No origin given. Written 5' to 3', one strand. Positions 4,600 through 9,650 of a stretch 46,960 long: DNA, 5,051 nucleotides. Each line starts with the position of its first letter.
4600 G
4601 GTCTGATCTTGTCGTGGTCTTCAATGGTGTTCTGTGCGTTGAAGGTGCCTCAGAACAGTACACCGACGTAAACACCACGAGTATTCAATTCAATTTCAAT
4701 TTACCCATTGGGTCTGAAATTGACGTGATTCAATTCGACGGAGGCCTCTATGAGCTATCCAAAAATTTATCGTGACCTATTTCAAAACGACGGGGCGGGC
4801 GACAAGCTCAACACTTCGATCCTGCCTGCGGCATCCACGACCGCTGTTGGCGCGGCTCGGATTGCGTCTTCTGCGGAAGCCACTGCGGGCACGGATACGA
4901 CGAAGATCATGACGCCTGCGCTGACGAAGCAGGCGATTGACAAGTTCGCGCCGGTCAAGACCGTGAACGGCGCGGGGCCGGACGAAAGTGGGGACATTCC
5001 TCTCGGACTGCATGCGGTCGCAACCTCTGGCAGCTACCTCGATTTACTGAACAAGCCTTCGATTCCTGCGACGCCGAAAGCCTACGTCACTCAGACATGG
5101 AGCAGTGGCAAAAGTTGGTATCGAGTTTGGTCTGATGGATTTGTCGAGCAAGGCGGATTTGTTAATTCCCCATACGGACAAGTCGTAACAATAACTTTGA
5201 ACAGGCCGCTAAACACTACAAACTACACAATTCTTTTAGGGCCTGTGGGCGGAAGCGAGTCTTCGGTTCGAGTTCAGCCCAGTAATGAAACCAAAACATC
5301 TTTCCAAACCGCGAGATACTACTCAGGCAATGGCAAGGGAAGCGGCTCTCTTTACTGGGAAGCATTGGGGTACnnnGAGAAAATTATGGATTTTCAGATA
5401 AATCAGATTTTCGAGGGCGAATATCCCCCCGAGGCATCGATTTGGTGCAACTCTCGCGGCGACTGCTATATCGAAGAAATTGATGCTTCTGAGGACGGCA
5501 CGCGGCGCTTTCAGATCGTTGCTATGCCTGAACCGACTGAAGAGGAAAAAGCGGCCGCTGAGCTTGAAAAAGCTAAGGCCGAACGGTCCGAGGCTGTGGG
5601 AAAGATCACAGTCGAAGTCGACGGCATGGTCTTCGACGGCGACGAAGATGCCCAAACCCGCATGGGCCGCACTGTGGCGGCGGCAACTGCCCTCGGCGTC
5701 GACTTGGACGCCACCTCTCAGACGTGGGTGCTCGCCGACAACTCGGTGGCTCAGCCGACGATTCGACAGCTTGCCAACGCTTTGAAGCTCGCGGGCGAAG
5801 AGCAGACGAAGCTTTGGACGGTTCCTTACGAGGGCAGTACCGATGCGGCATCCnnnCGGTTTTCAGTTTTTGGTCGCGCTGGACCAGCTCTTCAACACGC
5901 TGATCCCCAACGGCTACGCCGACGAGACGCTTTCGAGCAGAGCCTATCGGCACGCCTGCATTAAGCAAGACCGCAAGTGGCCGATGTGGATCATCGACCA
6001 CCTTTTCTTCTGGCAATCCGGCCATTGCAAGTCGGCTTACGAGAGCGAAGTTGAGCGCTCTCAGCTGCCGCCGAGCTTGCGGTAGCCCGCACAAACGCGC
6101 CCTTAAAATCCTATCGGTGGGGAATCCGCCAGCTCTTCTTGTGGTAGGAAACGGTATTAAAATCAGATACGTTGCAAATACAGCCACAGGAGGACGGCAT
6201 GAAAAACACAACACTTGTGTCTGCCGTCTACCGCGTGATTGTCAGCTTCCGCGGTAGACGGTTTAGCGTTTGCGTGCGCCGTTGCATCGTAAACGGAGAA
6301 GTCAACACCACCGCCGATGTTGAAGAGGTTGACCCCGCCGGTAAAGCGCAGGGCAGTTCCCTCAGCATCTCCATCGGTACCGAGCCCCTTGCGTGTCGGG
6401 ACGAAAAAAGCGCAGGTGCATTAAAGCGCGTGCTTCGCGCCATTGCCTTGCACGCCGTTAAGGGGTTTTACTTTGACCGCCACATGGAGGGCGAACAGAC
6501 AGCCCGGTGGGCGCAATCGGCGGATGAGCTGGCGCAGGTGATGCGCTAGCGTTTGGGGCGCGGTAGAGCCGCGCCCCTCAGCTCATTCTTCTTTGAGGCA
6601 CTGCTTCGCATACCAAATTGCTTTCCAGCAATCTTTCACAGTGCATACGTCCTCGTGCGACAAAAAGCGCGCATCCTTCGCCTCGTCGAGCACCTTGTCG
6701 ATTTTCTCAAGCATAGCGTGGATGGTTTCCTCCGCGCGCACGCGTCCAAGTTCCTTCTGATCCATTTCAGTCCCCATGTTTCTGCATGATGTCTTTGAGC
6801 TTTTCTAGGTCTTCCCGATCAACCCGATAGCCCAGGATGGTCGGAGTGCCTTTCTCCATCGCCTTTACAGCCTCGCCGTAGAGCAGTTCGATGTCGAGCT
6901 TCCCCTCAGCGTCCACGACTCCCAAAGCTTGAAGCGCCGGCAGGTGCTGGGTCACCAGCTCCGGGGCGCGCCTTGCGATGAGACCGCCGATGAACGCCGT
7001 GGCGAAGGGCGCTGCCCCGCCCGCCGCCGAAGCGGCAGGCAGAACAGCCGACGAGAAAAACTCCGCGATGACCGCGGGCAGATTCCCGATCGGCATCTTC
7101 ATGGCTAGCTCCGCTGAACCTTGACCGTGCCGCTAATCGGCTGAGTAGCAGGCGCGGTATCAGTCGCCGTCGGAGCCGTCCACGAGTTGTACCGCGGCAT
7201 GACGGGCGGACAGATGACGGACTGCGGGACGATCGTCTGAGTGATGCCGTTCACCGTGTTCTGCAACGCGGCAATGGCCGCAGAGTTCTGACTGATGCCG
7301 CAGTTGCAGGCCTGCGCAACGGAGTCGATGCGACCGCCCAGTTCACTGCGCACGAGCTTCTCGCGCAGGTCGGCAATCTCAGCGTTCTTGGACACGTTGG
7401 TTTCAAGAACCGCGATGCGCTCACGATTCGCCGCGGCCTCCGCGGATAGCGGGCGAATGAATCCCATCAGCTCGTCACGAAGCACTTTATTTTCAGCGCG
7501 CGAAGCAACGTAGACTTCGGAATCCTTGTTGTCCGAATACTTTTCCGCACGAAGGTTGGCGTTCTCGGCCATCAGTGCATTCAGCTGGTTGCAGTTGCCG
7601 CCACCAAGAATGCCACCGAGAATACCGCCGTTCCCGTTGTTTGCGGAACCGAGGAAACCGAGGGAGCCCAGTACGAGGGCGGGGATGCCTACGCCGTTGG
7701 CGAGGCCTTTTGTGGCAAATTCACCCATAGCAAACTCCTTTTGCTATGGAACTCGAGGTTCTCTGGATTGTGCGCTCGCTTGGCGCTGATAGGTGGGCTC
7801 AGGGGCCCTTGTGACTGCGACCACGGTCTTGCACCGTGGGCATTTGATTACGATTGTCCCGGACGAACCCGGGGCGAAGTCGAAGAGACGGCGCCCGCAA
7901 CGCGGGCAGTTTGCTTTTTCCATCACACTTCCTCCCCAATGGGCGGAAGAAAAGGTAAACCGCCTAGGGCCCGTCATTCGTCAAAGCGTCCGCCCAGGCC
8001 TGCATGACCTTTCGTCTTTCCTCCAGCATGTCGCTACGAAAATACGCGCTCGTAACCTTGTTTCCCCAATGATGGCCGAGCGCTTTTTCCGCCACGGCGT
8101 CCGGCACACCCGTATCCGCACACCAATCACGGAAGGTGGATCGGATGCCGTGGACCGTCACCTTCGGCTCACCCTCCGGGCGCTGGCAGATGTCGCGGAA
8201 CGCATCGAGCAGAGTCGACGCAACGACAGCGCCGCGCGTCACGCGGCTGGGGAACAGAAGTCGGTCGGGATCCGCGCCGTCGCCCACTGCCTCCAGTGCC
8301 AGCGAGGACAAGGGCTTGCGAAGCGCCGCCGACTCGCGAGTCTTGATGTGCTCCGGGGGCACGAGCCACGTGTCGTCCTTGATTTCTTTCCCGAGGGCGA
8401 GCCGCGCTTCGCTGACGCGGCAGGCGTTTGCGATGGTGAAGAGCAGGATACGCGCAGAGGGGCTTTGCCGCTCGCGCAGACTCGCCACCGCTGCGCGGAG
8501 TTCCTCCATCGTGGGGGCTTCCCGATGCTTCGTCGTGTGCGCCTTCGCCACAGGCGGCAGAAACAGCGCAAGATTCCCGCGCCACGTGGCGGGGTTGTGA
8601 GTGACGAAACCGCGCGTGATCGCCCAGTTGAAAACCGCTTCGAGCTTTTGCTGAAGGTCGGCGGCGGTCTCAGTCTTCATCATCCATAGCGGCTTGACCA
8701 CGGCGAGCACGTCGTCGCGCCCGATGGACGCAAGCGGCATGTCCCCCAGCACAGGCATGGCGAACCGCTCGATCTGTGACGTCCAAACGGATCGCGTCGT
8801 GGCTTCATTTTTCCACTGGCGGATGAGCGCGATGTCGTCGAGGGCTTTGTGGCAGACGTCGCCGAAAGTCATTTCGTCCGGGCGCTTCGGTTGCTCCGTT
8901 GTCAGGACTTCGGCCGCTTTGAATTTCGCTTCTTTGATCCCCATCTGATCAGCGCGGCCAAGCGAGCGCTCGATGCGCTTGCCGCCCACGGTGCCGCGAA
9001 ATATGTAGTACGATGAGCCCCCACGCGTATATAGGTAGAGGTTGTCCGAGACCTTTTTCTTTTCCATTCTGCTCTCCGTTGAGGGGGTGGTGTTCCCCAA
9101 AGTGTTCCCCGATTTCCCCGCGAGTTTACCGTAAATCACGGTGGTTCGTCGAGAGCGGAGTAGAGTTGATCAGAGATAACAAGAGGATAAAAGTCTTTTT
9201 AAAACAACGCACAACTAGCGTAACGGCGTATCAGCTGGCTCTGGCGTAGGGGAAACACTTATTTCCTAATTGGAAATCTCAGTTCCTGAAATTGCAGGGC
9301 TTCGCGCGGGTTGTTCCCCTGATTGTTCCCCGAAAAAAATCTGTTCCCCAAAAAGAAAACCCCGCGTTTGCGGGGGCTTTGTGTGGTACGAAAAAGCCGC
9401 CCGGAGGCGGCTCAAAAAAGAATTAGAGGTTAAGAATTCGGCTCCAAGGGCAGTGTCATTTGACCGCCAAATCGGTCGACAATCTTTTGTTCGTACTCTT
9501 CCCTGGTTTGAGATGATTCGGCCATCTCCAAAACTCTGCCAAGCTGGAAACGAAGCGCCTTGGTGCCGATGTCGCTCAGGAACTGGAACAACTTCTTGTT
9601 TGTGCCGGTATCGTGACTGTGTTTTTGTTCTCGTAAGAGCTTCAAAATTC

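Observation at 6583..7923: Mu com/mom-style translational gate in front of an uncharacterised three-gene cassette next to the integrase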

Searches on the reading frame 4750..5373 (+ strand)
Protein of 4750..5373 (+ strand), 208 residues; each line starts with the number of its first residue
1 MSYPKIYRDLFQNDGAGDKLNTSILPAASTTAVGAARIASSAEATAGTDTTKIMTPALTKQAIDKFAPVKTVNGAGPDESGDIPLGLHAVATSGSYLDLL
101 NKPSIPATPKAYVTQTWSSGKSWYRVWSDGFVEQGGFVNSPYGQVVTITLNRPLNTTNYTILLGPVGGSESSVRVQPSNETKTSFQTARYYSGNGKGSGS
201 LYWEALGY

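Call 26: search_protein_families(library=pfam, proteins=[window:4750-5373:+], max_evalue=0.01)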
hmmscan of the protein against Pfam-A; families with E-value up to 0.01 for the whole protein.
window:4750-5373:+ (208 aa): 1 family
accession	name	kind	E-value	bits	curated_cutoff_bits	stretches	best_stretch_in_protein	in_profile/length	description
PF21882.2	Gp53-like_C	-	0.0014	19.6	24.9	1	128-208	3-84/84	Putative tail fiber protein gp53-like, C-terminal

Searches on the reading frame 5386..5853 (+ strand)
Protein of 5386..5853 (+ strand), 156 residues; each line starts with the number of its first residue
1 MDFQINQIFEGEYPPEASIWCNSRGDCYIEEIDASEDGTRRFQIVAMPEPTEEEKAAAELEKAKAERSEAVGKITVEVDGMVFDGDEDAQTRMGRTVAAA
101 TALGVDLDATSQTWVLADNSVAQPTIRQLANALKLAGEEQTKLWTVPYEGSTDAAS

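Call 26: search_protein_families(library=pfam, proteins=[window:5386-5853:+], max_evalue=0.01)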
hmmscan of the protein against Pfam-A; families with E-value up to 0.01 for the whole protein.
window:5386-5853:+ (156 aa): 1 family
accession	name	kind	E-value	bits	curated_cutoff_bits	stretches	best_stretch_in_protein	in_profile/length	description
PF14301.12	DUF4376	-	1.1e-05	26.3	25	1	57-131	4-74/106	Domain of unknown function (DUF4376)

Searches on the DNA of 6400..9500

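Call 81: search_rna_families(source=window, start=6400, end=9500, threshold=evalue, max_evalue=1)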
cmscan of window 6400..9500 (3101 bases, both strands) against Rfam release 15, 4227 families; matches with E-value up to 1: 1.
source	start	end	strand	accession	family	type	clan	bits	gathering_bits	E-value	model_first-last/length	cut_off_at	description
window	9352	9416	-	RF00512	Leu_leader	Cis-reg; leader;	-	21.8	50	0.23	1-148/148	no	Leucine operon leader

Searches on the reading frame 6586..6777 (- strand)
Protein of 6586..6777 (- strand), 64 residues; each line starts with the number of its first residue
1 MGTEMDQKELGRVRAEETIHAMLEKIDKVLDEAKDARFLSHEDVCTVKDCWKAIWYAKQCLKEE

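Call 4: search_protein_families(library=pfam, proteins=[window:6586-6777:-], max_evalue=0.1)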
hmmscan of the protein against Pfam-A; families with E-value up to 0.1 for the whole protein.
window:6586-6777:- (64 aa): 3 families
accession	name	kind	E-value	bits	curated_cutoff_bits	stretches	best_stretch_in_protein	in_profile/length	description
PF25578.1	EF-hand_STIM1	-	0.0095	16.4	32.2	1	4-53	29-78/80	Stromal interaction molecule 1-like, EF-hand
PF08149.16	BING4CT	-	0.033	14.3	23.7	0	9-27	54-72/79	BING4CT (NUC141) domain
PF08891.16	YfcL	-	0.036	14.8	25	1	14-53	43-80/83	YfcL protein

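Call 5: search_protein_families(library=phrogs, proteins=[window:6586-6777:-], max_evalue=0.1)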
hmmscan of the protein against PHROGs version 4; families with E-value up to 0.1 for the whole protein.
window:6586-6777:- (64 aa): 0 families

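Call 27: search_protein_families(library=ncbifam, proteins=[window:6586-6777:-], max_evalue=0.1)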
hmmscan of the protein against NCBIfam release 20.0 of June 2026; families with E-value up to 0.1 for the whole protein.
window:6586-6777:- (64 aa): 0 families

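Call 76: search_protein_families(library=padloc, proteins=[window:6586-6777:-], max_evalue=0.01)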
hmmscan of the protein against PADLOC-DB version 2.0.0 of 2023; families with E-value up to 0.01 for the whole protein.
window:6586-6777:- (64 aa): 0 families

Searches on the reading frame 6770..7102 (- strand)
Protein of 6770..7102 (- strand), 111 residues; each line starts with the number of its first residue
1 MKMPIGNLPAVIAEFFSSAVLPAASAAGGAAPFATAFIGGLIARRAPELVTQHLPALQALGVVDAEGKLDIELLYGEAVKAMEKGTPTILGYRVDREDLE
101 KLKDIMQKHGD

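Call 4: search_protein_families(library=pfam, proteins=[window:6770-7102:-], max_evalue=0.1)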
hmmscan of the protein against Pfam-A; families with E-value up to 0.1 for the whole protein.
window:6770-7102:- (111 aa): 0 families

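Call 5: search_protein_families(library=phrogs, proteins=[window:6770-7102:-], max_evalue=0.1)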
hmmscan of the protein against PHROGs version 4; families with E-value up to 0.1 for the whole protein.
window:6770-7102:- (111 aa): 0 families

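Call 27: search_protein_families(library=ncbifam, proteins=[window:6770-7102:-], max_evalue=0.1)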
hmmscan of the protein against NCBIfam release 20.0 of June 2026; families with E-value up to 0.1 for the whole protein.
window:6770-7102:- (111 aa): 0 families

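Call 46: find_homologous_proteins(query=A2, max_evalue=0.001)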
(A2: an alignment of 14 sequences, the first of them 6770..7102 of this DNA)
Query A2 (14 sequences) (111 aa, profile of the alignment): 39 proteins with E <= 0.001 among 1735 candidates.
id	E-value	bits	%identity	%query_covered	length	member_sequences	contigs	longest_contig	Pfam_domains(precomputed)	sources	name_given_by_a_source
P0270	2.7e-31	126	42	11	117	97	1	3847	-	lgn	-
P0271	3.0e-31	126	75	99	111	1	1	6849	-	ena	-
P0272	2.2e-30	123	63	99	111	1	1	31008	-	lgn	-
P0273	4.1e-30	122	100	100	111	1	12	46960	-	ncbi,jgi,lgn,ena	jgi:hypothetical protein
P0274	1.6e-29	120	50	100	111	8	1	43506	-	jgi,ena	jgi:hypothetical protein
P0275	1.7e-29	120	86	99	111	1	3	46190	-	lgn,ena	-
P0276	2.1e-29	120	56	99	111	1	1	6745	-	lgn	-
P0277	3.3e-29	119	51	100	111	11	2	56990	-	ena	-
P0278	7.1e-29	118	63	98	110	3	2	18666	-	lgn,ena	-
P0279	1.1e-28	118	-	-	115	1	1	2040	-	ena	-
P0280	1.2e-28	117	66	100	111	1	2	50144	-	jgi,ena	jgi:hypothetical protein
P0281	3.9e-28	116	58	99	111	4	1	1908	-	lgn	-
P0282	5.5e-28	115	66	99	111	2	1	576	-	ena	-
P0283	2.0e-27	113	-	-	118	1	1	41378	-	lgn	-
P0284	2.3e-26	110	64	99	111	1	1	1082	-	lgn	-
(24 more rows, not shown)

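Call 61: predict_structure(alignment_id=A5)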
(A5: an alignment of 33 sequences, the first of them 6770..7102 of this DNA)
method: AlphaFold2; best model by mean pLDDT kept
length: 111 residues; sequences in the alignment: 33
mean_pLDDT: 84.2   pTM: 0.73
mean pLDDT of the five models: 84.2, 82.8, 80.7, 75.0, 69.3
residues with pLDDT >= 90: 14; 70-90: 94; 50-70: 3; < 50: 0
segments of 3 or more residues with pLDDT < 50: none
pLDDT, mean of each block of 10 residues (from residue 1): 89 87 80 79 82 85 88 89 76 83 91 68
secondary structure, 60 per line:
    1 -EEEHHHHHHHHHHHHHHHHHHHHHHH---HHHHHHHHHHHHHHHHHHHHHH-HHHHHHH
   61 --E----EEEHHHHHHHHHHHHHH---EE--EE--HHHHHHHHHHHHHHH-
elements in order: E2-4 H5-27 H31-52 H54-60 E68-70 H71-84 H96-110

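Call 65: fold_search(model_id=the predicted structure, library=pdb)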
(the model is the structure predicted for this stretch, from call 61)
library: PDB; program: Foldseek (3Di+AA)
matches with E <= 10: 24; with E <= 0.001: 0
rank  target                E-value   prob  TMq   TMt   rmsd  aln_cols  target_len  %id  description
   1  7m5a_A                1.9e+00  0.08  0.29  0.23  12.9       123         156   15  Crystal Structure of human BAK in complex with W3W5_BID (released 2022-01-12)
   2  8gsv_Q                2.8e+00  0.06  0.29  0.23  13.8       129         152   16  Crystal structure of human BAK in complex with the Pxt1 BH3 domain (released 2023-05-10)
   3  4l80_A                3.3e+00  0.09  0.21  0.08   8.9        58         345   19  Crystal Structure of Chloroflexus aurantiacus malyl-CoA lyase in complex with magnesium, oxalate, and propionyl-CoA (released 2013-12-04)
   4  4l80_B                3.3e+00  0.09  0.21  0.08   8.9        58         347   19  Crystal Structure of Chloroflexus aurantiacus malyl-CoA lyase in complex with magnesium, oxalate, and propionyl-CoA (released 2013-12-04)
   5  5vwx_A                4.7e+00  0.06  0.28  0.23   7.2        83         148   11  Bak core latch dimer in complex with Bim-h0-h3Glt (released 2017-11-15)
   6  5vwx_C                5.3e+00  0.04  0.28  0.23  10.2       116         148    9  Bak core latch dimer in complex with Bim-h0-h3Glt (released 2017-11-15)
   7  3nv5                  5.3e+00  0.03  0.24  0.09  15.6       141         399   18  Crystal Structure of Cytochrome P450 CYP101D2 (released 2010-11-03)
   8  4b4y                  5.7e+00  0.03  0.25  0.20  15.4       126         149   20  crystal structure of the neuroglobin from the photosymbiotic marine acoel Symsagittifera roscoffensis (released 2013-01-09)
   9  4l80_D                6.0e+00  0.06  0.21  0.08   9.0        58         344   19  Crystal Structure of Chloroflexus aurantiacus malyl-CoA lyase in complex with magnesium, oxalate, and propionyl-CoA (released 2013-12-04)
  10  3na8_A                6.0e+00  0.02  0.19  0.09  14.5       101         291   19  Crystal Structure of a putative dihydrodipicolinate synthetase from Pseudomonas aeruginosa (released 2011-06-01)
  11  5vww_B                6.4e+00  0.03  0.28  0.24  11.0       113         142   10  Bak core latch dimer in complex with Bim-RT - Tetragonal (released 2017-11-15)
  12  6kin_F                6.8e+00  0.06  0.23  0.09   9.2        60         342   18  Crystal structure of the tri-functional malyl-CoA lyase from Roseiflexus castenholzii (released 2019-09-04)
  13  6kkh_I                7.2e+00  0.08  0.21  0.08   5.5        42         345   24  Crystal structure of the oxalate bound malyl-CoA lyase from Roseiflexus castenholzii (released 2019-09-04)
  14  9nwk_A                7.2e+00  0.02  0.19  0.07  19.9        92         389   15  cAMP-bound WT SthK in 3:1 DOPC:POPE nanodiscs (released 2025-11-12)
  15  4l9z_A                7.7e+00  0.08  0.25  0.10   3.8        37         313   24  Crystal Structure of Rhodobacter sphaeroides malyl-CoA lyase in complex with magnesium, oxalate, and CoA (released 2013-12-04)
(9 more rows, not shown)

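Call 69: fold_search(model_id=the predicted structure, library=viral)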
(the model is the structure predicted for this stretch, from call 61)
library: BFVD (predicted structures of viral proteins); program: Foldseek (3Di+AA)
matches with E <= 10: 42; with E <= 0.001: 3
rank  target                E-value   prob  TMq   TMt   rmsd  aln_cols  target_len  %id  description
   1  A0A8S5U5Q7            3.2e-05  1.00  0.75  0.72   3.2       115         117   19  Uncharacterized protein [Podoviridae sp. cthJQ11]
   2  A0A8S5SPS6            4.0e-04  1.00  0.84  0.86   2.0       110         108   20  Uncharacterized protein [Phage sp. ctPjm15]
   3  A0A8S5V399            8.2e-04  1.00  0.53  0.69   2.5        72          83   40  Uncharacterized protein [Caudovirales sp. ctVfb8]
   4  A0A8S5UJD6            3.3e-03  1.00  0.78  0.77   2.4       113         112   19  Uncharacterized protein [Siphoviridae sp. ctTDf8]
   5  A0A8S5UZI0            1.8e-02  1.00  0.72  0.70   3.4       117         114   20  Uncharacterized protein [Siphoviridae sp. ctJT77]
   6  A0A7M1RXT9            4.1e-02  1.00  0.61  0.63   3.4       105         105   16  Uncharacterized protein [uncultured phage cr108_1]
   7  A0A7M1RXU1            1.2e-01  0.96  0.52  0.54   5.0       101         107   16  Uncharacterized protein [uncultured phage cr118_1]
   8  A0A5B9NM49            1.9e+00  0.07  0.24  0.18  21.0       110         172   11  (no name in the UniProt tables at hand)
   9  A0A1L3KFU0            2.4e+00  0.11  0.31  0.17  11.7        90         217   14  (no name in the UniProt tables at hand)
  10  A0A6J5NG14            2.4e+00  0.09  0.28  0.13  11.1        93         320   11  Uncharacterized protein [uncultured Caudovirales phage]
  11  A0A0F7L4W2            2.9e+00  0.11  0.22  0.30   3.9        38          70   24  Uncharacterized protein [uncultured marine virus]
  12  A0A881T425            3.1e+00  0.11  0.32  0.40   7.5        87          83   13  (no name in the UniProt tables at hand)
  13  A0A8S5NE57            3.5e+00  0.13  0.26  0.19   3.9        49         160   14  Repressor protein [Siphoviridae sp. ctzXg6]
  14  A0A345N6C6            3.9e+00  0.04  0.28  0.28  20.8       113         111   15  (no name in the UniProt tables at hand)
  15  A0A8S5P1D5            4.4e+00  0.08  0.21  0.06   4.3        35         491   31  Uncharacterized protein [Myoviridae sp. ctLnO19]
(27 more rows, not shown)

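Call 76: search_protein_families(library=padloc, proteins=[window:6770-7102:-], max_evalue=0.01)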
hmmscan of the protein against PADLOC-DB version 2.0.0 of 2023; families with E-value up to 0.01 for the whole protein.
window:6770-7102:- (111 aa): 0 families
